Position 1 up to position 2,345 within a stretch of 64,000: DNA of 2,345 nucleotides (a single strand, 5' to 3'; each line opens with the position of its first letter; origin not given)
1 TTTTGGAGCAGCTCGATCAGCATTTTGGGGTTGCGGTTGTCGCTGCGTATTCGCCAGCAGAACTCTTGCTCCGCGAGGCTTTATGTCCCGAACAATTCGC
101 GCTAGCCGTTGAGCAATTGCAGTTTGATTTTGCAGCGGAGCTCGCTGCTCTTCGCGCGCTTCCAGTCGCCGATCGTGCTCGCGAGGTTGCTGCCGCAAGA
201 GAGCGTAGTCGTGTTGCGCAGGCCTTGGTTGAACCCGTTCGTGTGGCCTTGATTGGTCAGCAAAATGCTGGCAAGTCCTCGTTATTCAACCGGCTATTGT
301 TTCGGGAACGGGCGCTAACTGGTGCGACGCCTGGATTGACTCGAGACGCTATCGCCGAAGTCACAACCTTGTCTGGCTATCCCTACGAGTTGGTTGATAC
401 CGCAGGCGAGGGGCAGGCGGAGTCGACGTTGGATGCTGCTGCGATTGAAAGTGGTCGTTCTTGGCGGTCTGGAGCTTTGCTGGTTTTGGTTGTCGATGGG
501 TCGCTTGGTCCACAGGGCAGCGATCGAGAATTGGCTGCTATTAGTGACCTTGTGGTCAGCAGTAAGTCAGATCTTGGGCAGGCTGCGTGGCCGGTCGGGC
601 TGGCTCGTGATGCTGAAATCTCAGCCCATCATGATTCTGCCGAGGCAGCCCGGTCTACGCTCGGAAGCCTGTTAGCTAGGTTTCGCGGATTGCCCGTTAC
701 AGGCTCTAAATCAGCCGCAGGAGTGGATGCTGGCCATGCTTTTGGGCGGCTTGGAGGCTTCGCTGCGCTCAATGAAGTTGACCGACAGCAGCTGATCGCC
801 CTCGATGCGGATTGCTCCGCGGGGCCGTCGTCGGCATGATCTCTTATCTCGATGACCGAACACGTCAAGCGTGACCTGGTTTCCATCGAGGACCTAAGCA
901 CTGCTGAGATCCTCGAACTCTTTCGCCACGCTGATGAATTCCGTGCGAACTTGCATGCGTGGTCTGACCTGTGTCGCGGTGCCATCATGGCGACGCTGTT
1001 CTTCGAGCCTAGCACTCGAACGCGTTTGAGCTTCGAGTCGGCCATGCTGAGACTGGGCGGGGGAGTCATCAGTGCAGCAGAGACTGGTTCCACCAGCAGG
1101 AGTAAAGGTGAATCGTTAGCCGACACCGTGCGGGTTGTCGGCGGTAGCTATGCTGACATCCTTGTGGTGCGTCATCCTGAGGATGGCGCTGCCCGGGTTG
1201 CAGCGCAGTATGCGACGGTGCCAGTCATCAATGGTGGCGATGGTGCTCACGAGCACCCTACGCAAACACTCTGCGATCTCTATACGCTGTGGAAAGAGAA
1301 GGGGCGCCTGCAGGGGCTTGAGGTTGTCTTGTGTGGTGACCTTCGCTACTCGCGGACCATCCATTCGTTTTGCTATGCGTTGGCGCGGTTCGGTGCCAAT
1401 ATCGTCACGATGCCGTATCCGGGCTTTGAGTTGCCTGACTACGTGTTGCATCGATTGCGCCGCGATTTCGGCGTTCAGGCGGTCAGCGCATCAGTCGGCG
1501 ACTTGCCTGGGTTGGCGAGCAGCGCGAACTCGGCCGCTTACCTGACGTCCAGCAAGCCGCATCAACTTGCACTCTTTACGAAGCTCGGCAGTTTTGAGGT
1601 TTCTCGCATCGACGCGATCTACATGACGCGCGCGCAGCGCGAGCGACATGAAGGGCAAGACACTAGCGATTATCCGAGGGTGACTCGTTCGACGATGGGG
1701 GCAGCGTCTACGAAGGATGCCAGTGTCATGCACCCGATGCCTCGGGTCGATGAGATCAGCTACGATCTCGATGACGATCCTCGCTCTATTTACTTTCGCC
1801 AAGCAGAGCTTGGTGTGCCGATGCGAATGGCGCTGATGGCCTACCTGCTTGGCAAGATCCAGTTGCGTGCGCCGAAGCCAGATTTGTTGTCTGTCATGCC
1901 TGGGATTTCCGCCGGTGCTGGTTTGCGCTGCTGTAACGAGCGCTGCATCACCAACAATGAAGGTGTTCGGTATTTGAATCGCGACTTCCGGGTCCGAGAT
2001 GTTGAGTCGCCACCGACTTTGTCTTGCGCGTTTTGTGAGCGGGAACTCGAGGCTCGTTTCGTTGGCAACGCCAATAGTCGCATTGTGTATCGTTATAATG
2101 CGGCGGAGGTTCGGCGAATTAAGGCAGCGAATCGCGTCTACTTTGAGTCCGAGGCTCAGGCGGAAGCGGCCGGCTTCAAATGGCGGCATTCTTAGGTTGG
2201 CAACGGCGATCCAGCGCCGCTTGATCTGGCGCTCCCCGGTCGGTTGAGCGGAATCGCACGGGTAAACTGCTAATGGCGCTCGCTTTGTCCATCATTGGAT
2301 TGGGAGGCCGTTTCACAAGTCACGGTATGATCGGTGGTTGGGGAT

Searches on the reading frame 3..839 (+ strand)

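Call 5: search_protein_families(library=pfam, proteins=[window:3-839:+], max_evalue=0.01)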
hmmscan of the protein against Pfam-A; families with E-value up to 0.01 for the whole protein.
window:3-839:+ (278 aa): 3 families
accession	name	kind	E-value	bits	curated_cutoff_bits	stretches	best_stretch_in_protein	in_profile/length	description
PF01926.29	MMR_HSR1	-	1.6e-16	60.8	21.9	1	80-180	1-99/113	50S ribosome-binding GTPase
PF02421.24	FeoB_N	-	4.7e-06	26.6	27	1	80-135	2-56/156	Ferrous iron transport protein B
PF00350.29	Dynamin_N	-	0.0011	19.5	27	1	81-110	1-30/168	Dynamin family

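Call 114: search_protein_families(library=ncbifam, proteins=[window:3-839:+], max_evalue=0.00001)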
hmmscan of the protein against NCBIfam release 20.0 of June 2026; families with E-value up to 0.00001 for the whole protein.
window:3-839:+ (278 aa): 12 families
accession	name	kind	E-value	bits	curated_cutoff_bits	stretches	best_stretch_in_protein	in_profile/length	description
NF003661.0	PRK05291.1-3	equivalog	8.1e-21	74.9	380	1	59-210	197-355/448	tRNA uridine-5-carboxymethylaminomethyl(34) synthesis GTPase MnmE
TIGR00450.1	mnmE_trmE_thdF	equivalog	1.5e-20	73.8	252.6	1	73-177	204-309/446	tRNA uridine-5-carboxymethylaminomethyl(34) synthesis GTPase MnmE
TIGR03594.1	GTPase_EngA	equivalog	2.5e-20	72.9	306.7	1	80-179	2-102/432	ribosome biogenesis GTPase Der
TIGR00231.1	small_GTP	domain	9.3e-14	51.5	42.5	1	79-193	4-126/164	GTP-binding protein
NF002828.0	PRK03003.1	equivalog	1e-13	50.8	631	1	75-179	37-142/477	ribosome biogenesis GTPase Der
NF007071.0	PRK09518.1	equivalog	1.3e-13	50.3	953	1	79-178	272-372/706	bifunctional cytidylate kinase/GTPase Der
TIGR03918.1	GTP_HydF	equivalog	1.4e-10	40.6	325.55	1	79-178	8-108/392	[FeFe] hydrogenase H-cluster maturation GTPase HydF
NF000908.1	PRK00089.1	equivalog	6.2e-09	35.6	237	1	81-167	6-93/291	GTPase Era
TIGR03596.1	GTPase_YlqF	equivalog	3.7e-08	33.1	208.2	1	55-116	94-156/276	ribosome biogenesis GTPase YlqF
TIGR03598.1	GTPase_YsxC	equivalog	8.6e-07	28.8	124.45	1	79-140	19-78/186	ribosome biogenesis GTP-binding protein YihA/YsxC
TIGR00436.1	era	equivalog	4.2e-06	26.3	116.25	1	80-167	2-90/270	GTPase Era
TIGR03156.1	GTP_HflX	equivalog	8.3e-06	24.9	216.75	0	57-100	168-211/351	GTPase HflX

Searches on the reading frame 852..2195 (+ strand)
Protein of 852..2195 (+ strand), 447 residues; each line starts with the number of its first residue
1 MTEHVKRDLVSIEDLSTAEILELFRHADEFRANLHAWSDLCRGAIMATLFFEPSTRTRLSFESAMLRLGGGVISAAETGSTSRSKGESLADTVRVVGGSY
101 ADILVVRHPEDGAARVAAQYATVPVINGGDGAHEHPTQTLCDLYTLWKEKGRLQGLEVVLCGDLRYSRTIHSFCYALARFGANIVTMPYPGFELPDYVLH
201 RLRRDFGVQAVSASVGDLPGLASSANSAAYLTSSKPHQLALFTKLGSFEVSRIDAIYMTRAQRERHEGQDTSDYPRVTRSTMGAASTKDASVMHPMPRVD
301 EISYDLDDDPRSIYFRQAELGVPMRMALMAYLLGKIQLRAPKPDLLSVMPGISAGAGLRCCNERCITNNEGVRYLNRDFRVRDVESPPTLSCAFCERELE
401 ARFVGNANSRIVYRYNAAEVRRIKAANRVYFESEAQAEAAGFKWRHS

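Call 5: search_protein_families(library=pfam, proteins=[window:852-2195:+], max_evalue=0.01)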
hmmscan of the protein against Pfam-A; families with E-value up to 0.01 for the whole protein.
window:852-2195:+ (447 aa): 3 families
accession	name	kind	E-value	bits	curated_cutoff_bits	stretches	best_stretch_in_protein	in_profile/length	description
PF02729.26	OTCace_N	-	1.7e-46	158.4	29.9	1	7-147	1-147/148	Aspartate/ornithine carbamoyltransferase, carbamoyl-P binding domain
PF00185.30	OTCace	-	8.6e-21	75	29.4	1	154-332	1-157/157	Aspartate/ornithine carbamoyltransferase, Asp/Orn binding domain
PF02748.20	PyrI_C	-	1.7e-08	34.6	23.4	1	358-401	6-45/48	Aspartate carbamoyltransferase regulatory chain, metal binding domain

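Call 114: search_protein_families(library=ncbifam, proteins=[window:852-2195:+], max_evalue=0.00001)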
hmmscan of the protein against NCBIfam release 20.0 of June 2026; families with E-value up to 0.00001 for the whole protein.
window:852-2195:+ (447 aa): 16 families
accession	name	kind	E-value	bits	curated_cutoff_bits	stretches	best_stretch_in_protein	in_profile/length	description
TIGR00670.1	asp_carb_tr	equivalog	3.7e-85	285.7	236.95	2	7-205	1-201/304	aspartate carbamoyltransferase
NF002032.1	PRK00856.1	equivalog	2e-83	280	263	1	7-332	1-296/297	aspartate carbamoyltransferase catalytic subunit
NF008853.0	PRK11891.1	equivalog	1.1e-67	228.6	560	2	5-205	87-293/430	aspartate carbamoyltransferase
NF006046.0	PRK08192.1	equivalog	6.7e-60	203.1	512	2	7-203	7-209/339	aspartate carbamoyltransferase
NF001986.0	PRK00779.1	subfamily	3.8e-39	134.6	306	1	5-199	4-195/307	ornithine carbamoyltransferase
TIGR00658.1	orni_carb_tr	equivalog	2.2e-37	128.9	280.85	1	7-193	1-184/304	ornithine carbamoyltransferase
NF010387.0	PRK13814.1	equivalog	9.6e-36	123.2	660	1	39-198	41-200/310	aspartate carbamoyltransferase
TIGR04384.1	putr_carbamoyl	exception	7e-29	101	500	1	8-206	1-199/330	putrescine carbamoyltransferase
NF009916.0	PRK13376.1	equivalog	1.6e-24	86.3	800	1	4-212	5-233/525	bifunctional aspartate carbamoyltransferase catalytic subunit/aspartate carbamoyltransferase regulatory subunit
NF011380.0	PRK14805.1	equivalog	7.6e-21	74.5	421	1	7-199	2-189/302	ornithine carbamoyltransferase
NF003384.0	PRK04523.1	equivalog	3.5e-19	69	288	1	7-334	4-334/336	N-acetylornithine carbamoyltransferase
NF003286.0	PRK04284.1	subfamily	2.6e-17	62.9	515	1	6-166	6-166/332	ornithine carbamoyltransferase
NF011379.0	PRK14804.1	equivalog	4.9e-15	55.4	373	1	6-149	6-145/311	ornithine carbamoyltransferase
NF009213.0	PRK12562.1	subfamily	1.4e-14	54.2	559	1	1-165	1-166/334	ornithine carbamoyltransferase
NF002470.0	PRK01713.1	equivalog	1.1e-12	48.1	545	1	7-206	8-205/334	ornithine carbamoyltransferase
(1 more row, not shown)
